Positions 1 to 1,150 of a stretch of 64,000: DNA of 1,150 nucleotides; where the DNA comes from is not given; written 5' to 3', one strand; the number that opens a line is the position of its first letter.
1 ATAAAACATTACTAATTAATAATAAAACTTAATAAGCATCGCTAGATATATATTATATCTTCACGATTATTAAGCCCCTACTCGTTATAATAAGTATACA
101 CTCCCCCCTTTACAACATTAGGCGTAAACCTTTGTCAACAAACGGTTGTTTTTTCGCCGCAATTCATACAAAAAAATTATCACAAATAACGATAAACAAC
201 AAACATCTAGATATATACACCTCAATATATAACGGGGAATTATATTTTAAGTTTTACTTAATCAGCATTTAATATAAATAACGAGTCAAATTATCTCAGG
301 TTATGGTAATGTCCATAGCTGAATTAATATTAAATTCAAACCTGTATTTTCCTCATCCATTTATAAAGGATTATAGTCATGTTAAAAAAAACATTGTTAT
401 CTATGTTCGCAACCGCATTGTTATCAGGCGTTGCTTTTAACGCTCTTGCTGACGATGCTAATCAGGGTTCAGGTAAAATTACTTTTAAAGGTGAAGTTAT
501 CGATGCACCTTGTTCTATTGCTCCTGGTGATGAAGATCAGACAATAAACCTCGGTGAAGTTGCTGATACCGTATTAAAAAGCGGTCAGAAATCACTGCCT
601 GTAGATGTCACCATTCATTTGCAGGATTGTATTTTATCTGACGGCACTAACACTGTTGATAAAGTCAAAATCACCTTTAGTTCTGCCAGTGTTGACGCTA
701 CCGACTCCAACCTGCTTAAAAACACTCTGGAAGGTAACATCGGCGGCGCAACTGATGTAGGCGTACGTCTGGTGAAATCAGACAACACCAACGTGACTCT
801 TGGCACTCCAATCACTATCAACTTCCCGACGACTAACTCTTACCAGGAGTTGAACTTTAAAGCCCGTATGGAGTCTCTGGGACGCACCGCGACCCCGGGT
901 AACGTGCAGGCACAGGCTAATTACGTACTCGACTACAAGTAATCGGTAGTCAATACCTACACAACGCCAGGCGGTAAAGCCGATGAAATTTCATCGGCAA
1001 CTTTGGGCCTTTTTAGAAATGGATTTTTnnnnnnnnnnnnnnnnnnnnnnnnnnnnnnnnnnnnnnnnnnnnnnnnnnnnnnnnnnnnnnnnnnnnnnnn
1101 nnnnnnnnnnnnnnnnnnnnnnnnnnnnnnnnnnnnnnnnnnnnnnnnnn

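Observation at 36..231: Two copies of a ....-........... motif about 165 bp apart upstream of the fimbrial subunit gene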

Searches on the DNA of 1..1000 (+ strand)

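Call 3: search_dna_similar(query=window:1-1000:+, collection=ecoli_genomes, mode=near, max_rows=30, rows=spread)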
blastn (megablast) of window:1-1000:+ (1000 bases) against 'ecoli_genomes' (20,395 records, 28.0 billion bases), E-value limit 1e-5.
Records with a match: 992; places in all: 992; records where one place covers at least 80% of the query: 465.
Genomes with a match: 992 of 5426; with a place that covers at least 80% of the query: 465. Places per genome that has any: lowest 1, median 1, highest 1. On chromosomes: 991 places; on plasmids: 1.
Best place of each record, by identity: >=99% 337; 95-99% 535; 90-95% 112; 80-90% 8.
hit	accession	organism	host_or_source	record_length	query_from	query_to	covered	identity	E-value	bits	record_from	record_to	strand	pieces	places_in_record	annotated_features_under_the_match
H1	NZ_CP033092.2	Escherichia coli DSM 30083 = JCM 1649 = ATCC 11775 strain ...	-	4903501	1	1000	100%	100.0%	0e+0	1847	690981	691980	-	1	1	fimbrial-like protein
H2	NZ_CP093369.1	Escherichia coli strain EV36 mutant 5a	missing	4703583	1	1000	100%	100.0%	0e+0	1847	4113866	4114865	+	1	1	fimbrial-like protein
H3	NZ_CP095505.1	Escherichia coli strain GN02050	Homo sapiens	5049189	1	1000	100%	100.0%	0e+0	1847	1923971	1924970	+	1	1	fimbrial-like protein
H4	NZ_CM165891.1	Escherichia coli strain N41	Homo sapiens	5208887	1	1000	100%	100.0%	0e+0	1847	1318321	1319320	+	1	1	fimbrial-like protein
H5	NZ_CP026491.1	Escherichia coli strain HS13-1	Homo sapiens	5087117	1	1000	100%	99.9%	0e+0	1840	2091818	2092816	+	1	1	fimbrial-like protein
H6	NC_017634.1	Escherichia coli O83:H1 str. NRG 857C strain NRG 857C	-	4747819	1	1000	100%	99.6%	0e+0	1825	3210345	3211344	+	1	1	fimbrial-like protein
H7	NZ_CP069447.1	Escherichia coli strain FDAARGOS_1255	Homo sapiens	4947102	1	1000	100%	99.6%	0e+0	1825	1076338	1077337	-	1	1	fimbrial-like protein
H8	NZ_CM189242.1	Escherichia coli Nissle 1917 strain Nissle 1917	-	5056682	1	1000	100%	99.6%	0e+0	1825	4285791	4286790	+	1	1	fimbrial-like protein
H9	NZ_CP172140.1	Escherichia coli strain GF130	chicken meat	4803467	1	1000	100%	99.5%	0e+0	1820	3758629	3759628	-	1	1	fimbrial-like protein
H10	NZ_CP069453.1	Escherichia coli strain FDAARGOS_1254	Homo sapiens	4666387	1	1000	100%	99.2%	0e+0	1803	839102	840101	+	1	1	fimbrial-like protein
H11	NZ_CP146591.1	Escherichia coli strain A1.S1.65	Homo sapiens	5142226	29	1000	97%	99.5%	0e+0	1768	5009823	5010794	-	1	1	fimbrial-like protein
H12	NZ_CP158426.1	Escherichia coli strain NRZ14408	Homo sapiens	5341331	1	1000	100%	90.6%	0e+0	1330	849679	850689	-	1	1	fimbrial-like protein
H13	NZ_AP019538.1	Escherichia coli strain THO-008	Homo sapiens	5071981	1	1000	100%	90.3%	0e+0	1314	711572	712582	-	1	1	fimbrial-like protein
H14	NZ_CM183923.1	Escherichia coli strain GMF065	Homo sapiens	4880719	4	1000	100%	90.4%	0e+0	1314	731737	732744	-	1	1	fimbrial-like protein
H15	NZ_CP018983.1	Escherichia coli strain Ecol_867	Homo sapiens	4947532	359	1000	64%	95.3%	0e+0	1018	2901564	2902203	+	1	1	fimbrial-like protein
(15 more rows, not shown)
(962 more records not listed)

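Call 5: get_annotated_region(hit=H1, flank=8000)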
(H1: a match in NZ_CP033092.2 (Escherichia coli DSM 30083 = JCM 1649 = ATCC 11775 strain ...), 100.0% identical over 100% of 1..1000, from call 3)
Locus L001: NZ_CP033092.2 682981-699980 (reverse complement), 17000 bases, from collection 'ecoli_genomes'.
description: Escherichia coli DSM 30083 = JCM 1649 = ATCC 11775 chromosome, complete genome
organism: Escherichia coli DSM 30083 = JCM 1649 = ATCC 11775 strain ATCC 11775 (NCBI taxid 866789)
replicon: chromosome; assembly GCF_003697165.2
host: -; source: -; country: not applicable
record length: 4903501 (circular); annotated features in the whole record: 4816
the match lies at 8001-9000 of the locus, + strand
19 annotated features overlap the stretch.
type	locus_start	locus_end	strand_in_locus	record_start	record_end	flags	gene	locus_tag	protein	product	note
CDS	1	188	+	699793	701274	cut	tolC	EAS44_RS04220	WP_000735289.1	outer membrane channel protein TolC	-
CDS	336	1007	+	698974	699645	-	ygiB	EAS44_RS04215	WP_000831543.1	DUF1190 family protein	-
CDS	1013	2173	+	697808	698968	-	ygiC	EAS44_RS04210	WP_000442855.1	glutathionylspermidine synthase family protein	-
CDS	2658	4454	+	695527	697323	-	-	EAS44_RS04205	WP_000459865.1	aryl-sulfate sulfotransferase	-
CDS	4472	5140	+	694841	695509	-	-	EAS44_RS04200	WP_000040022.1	thiol:disulfide interchange protein DsbA/DsbL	-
CDS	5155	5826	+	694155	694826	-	dsbI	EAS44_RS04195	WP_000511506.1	protein-disulfide oxidoreductase DsbI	-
CDS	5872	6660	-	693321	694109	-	ygiD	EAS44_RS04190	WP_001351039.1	4,5-DOPA dioxygenase extradiol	-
CDS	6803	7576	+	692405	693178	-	zupT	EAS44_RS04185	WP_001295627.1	zinc transporter ZupT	-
CDS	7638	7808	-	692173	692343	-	-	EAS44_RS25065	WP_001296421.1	hypothetical protein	-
CDS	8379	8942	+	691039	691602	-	-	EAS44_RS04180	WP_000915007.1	fimbrial-like protein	-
CDS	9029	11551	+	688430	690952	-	-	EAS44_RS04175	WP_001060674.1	fimbria/pilus outer membrane usher protein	-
CDS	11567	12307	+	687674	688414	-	-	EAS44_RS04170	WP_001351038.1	molecular chaperone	-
CDS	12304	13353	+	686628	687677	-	-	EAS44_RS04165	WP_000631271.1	pilus protein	-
CDS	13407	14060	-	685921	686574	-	ribB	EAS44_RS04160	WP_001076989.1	3,4-dihydroxy-2-butanone-4-phosphate synthase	-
riboswitch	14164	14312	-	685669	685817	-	-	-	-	riboswitch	FMN riboswitch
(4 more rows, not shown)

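Call 7: get_annotated_region(hit=H12, flank=3000)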
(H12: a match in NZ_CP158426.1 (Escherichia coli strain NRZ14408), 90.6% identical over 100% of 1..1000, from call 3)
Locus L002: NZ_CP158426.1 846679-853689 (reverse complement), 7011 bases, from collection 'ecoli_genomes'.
description: Escherichia coli strain NRZ14408 chromosome, complete genome
organism: Escherichia coli strain NRZ14408 (NCBI taxid 562)
replicon: chromosome; assembly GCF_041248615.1
host: Homo sapiens; source: wound swab; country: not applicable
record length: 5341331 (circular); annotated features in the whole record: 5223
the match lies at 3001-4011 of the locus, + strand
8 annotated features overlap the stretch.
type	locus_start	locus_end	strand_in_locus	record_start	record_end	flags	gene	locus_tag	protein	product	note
CDS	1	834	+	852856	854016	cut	ygiC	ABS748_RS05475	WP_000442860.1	glutathionylspermidine synthase family protein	-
CDS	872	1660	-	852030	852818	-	ygiD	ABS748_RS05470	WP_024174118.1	4,5-DOPA dioxygenase extradiol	-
CDS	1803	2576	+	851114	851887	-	zupT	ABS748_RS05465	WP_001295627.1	zinc transporter ZupT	-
CDS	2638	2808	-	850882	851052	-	-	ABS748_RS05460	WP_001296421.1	hypothetical protein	-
CDS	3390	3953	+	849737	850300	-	-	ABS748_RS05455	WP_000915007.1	fimbrial-like protein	-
CDS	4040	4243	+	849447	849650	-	-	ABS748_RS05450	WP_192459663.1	hypothetical protein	-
CDS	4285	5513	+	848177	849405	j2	-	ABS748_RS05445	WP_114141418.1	IS3 family transposase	programmed frameshift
CDS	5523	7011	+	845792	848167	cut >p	-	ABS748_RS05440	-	fimbria/pilus outer membrane usher protein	incomplete; partial in the middle of a contig; missing N-terminus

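Call 8: get_annotated_region(hit=H15, flank=3000)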
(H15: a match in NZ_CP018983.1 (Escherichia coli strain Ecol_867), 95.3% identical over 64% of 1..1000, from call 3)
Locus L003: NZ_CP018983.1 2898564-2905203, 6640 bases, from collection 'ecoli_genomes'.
description: Escherichia coli strain Ecol_867 chromosome, complete genome
organism: Escherichia coli strain Ecol_867 (NCBI taxid 562)
replicon: chromosome; assembly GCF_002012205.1
host: Homo sapiens; source: not applicable; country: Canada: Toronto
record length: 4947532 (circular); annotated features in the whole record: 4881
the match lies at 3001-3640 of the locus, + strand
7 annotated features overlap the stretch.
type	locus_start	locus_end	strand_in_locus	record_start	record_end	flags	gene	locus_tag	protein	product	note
CDS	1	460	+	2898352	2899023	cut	dsbI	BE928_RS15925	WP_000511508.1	protein-disulfide oxidoreductase DsbI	-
CDS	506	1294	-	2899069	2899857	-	ygiD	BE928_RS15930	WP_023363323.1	4,5-DOPA dioxygenase extradiol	-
CDS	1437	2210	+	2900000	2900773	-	zupT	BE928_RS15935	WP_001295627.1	zinc transporter ZupT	-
CDS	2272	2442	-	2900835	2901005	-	-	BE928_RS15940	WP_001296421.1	hypothetical protein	-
CDS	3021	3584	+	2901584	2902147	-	-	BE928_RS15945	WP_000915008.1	fimbrial-like protein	-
CDS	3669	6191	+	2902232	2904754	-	-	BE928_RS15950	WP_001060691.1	fimbria/pilus outer membrane usher protein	-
CDS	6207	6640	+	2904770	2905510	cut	-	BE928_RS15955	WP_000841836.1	fimbrial biogenesis chaperone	-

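Call 13: search_dna_similar(query=L001:7946-8378:+, collection=ecoli_genomes, mode=distant, max_rows=40, rows=spread)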
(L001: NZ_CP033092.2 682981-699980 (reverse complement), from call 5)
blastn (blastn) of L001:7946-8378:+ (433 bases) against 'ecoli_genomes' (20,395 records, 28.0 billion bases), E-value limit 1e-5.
Records with a match: 992; places in all: 992; records where one place covers at least 80% of the query: 491.
Genomes with a match: 992 of 5426; with a place that covers at least 80% of the query: 491. Places per genome that has any: lowest 1, median 1, highest 1. On chromosomes: 991 places; on plasmids: 1.
Best place of each record, by identity: >=99% 153; 95-99% 192; 80-90% 584; 60-80% 63.
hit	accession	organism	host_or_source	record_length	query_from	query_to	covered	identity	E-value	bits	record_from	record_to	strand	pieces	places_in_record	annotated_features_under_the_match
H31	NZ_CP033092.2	Escherichia coli DSM 30083 = JCM 1649 = ATCC 11775 strain ...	-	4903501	1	433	100%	100.0%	0e+0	782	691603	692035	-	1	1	none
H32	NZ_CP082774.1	Escherichia coli O16:H6 strain CU37RT-2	Homo sapiens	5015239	1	433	100%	100.0%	0e+0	782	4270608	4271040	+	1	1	none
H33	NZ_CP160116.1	Escherichia coli strain 729_xx_1_3_yolk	Poultry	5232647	1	433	100%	100.0%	0e+0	782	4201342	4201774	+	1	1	none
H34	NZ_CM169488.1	Escherichia coli strain EC13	Homo sapiens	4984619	1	433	100%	100.0%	0e+0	782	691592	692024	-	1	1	none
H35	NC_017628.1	Escherichia coli IHE3034 strain IHE3034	-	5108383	1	433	100%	99.8%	0e+0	775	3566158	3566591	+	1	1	none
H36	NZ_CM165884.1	Escherichia coli strain N58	Homo sapiens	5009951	1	433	100%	99.8%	0e+0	775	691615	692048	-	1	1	none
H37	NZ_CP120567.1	Escherichia coli strain A0 34/86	probiotic product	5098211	1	433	100%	99.1%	0e+0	764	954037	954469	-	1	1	none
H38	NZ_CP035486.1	Escherichia coli strain NissleGFP_pZE21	cell culture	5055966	1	433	100%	98.6%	0e+0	755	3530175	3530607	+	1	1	none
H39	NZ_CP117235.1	Escherichia coli strain ATCC 25922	missing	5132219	1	433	100%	98.6%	0e+0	755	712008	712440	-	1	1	none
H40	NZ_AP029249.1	Escherichia coli strain LTC201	missing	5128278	1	433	100%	98.6%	0e+0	755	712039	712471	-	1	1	none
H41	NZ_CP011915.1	Escherichia coli strain PSUO2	Gallus gallus domesticus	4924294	1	433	100%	98.4%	0e+0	750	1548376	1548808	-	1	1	none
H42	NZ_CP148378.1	Escherichia coli strain Z1323HEC0067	Homo sapiens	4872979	1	433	100%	98.4%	0e+0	750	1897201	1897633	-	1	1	none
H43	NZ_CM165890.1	Escherichia coli strain N47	Homo sapiens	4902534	1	433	100%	98.2%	0e+0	746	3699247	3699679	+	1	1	none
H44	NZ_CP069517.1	Escherichia coli strain FDAARGOS_1262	Homo sapiens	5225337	1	433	100%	95.8%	0e+0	708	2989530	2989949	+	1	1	none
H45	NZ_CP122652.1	Escherichia coli strain ETEC4075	Sus scrofa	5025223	1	433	100%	82.5%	3e-123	450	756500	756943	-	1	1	none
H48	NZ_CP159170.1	Escherichia coli strain 10035776-3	Homo sapiens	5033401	1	433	100%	79.2%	5e-102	380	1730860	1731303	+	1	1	none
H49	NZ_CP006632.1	Escherichia coli PCN033 strain PCN033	-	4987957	1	433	100%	78.7%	7e-100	373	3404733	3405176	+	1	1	none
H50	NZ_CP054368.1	Escherichia coli strain SCU-115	Homo sapiens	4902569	56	403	80%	67.5%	2e-12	83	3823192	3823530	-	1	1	none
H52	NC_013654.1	Escherichia coli SE15 strain SE15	-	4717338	56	116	14%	88.5%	3e-10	76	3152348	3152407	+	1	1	none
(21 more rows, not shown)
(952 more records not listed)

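Call 14: get_annotated_region(hit=H44, flank=600)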
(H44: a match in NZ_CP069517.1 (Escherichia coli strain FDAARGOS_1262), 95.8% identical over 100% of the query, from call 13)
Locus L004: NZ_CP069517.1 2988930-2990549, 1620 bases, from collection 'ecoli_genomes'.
description: Escherichia coli strain FDAARGOS_1262 chromosome, complete genome
organism: Escherichia coli strain FDAARGOS_1262 (NCBI taxid 562)
replicon: chromosome; assembly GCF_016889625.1
host: Homo sapiens; source: missing; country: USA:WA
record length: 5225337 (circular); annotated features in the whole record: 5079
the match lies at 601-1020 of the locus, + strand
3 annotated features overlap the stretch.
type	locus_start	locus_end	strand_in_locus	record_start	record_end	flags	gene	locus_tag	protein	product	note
CDS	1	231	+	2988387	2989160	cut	zupT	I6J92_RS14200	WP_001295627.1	zinc transporter ZupT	-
CDS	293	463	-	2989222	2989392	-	-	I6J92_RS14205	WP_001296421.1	hypothetical protein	-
CDS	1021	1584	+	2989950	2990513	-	-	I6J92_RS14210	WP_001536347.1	fimbrial-like protein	-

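Call 15: get_annotated_region(hit=H45, flank=600)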
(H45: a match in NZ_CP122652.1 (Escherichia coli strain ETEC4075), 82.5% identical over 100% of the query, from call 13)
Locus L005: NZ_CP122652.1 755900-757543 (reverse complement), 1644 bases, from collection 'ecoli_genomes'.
description: Escherichia coli strain ETEC4075 chromosome, complete genome
organism: Escherichia coli strain ETEC4075 (NCBI taxid 562)
replicon: chromosome; assembly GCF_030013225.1
host: Sus scrofa; source: feces; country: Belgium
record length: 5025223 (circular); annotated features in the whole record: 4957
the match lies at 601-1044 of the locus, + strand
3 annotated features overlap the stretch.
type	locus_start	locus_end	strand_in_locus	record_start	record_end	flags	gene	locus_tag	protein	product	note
CDS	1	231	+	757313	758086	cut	zupT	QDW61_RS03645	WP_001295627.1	zinc transporter ZupT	-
CDS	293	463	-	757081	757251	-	-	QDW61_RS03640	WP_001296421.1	hypothetical protein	-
CDS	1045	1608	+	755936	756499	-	-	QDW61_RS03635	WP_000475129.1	fimbrial-like protein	-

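Call 16: get_annotated_region(hit=H48, flank=600)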
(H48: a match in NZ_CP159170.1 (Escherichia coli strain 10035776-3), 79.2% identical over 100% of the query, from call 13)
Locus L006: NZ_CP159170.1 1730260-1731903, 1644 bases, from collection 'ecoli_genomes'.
description: Escherichia coli strain 10035776-3 chromosome, complete genome
organism: Escherichia coli strain 10035776-3 (NCBI taxid 562)
replicon: chromosome; assembly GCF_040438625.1
host: Homo sapiens; source: -; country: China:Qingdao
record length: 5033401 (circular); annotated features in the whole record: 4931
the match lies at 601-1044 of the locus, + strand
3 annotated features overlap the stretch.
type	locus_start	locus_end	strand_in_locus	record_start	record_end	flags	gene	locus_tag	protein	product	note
CDS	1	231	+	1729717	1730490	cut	zupT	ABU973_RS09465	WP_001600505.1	zinc transporter ZupT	-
CDS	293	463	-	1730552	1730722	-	-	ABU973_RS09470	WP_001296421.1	hypothetical protein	-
CDS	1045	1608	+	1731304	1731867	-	-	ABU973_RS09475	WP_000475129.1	fimbrial-like protein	-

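Call 17: get_annotated_region(hit=H49, flank=600)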
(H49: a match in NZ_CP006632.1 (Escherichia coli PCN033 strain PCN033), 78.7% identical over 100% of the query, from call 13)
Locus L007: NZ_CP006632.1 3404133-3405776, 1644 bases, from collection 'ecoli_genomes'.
description: Escherichia coli PCN033 chromosome, complete genome
organism: Escherichia coli PCN033 strain PCN033 (NCBI taxid 1001989)
replicon: chromosome; assembly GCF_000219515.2
host: -; source: -; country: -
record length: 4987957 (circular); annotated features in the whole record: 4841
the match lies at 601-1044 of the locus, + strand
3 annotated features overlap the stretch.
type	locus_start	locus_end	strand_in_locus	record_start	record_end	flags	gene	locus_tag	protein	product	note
CDS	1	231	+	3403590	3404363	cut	zupT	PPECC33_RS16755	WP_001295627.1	zinc transporter ZupT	-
CDS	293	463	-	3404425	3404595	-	-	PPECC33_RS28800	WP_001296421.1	hypothetical protein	-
CDS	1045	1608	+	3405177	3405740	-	-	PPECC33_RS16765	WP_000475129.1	fimbrial-like protein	-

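Call 18: get_annotated_region(hit=H50, flank=700)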
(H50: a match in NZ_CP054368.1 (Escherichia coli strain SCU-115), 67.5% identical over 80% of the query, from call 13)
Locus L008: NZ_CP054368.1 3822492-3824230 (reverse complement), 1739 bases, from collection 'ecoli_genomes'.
description: Escherichia coli strain SCU-115 chromosome, complete genome
organism: Escherichia coli strain SCU-115 (NCBI taxid 562)
replicon: chromosome; assembly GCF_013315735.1
host: Homo sapiens; source: rectal swab from healthy college student; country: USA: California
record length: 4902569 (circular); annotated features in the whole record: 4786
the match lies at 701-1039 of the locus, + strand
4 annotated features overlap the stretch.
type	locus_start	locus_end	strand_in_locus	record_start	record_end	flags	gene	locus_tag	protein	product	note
CDS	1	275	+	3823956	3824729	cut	zupT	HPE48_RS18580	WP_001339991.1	zinc transporter ZupT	-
CDS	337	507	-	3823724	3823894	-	-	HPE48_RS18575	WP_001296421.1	hypothetical protein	-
CDS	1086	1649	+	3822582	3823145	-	-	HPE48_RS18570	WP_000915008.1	fimbrial-like protein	-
CDS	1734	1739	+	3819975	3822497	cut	-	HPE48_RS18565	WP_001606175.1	fimbria/pilus outer membrane usher protein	-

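Call 19: get_annotated_region(hit=H52, flank=900)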
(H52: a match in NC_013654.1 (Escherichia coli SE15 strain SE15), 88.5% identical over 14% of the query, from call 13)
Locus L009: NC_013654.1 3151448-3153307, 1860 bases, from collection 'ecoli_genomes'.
description: Escherichia coli SE15, complete sequence
organism: Escherichia coli SE15 strain SE15 (NCBI taxid 431946)
replicon: chromosome; assembly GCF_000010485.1
host: -; source: -; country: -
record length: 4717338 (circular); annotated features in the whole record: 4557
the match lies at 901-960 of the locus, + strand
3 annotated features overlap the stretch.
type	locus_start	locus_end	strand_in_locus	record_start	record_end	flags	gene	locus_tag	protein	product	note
CDS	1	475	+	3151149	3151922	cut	zupT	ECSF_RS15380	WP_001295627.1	zinc transporter ZupT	-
CDS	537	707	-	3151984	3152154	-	-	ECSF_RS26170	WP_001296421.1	hypothetical protein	-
CDS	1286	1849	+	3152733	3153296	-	-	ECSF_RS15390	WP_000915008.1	fimbrial-like protein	-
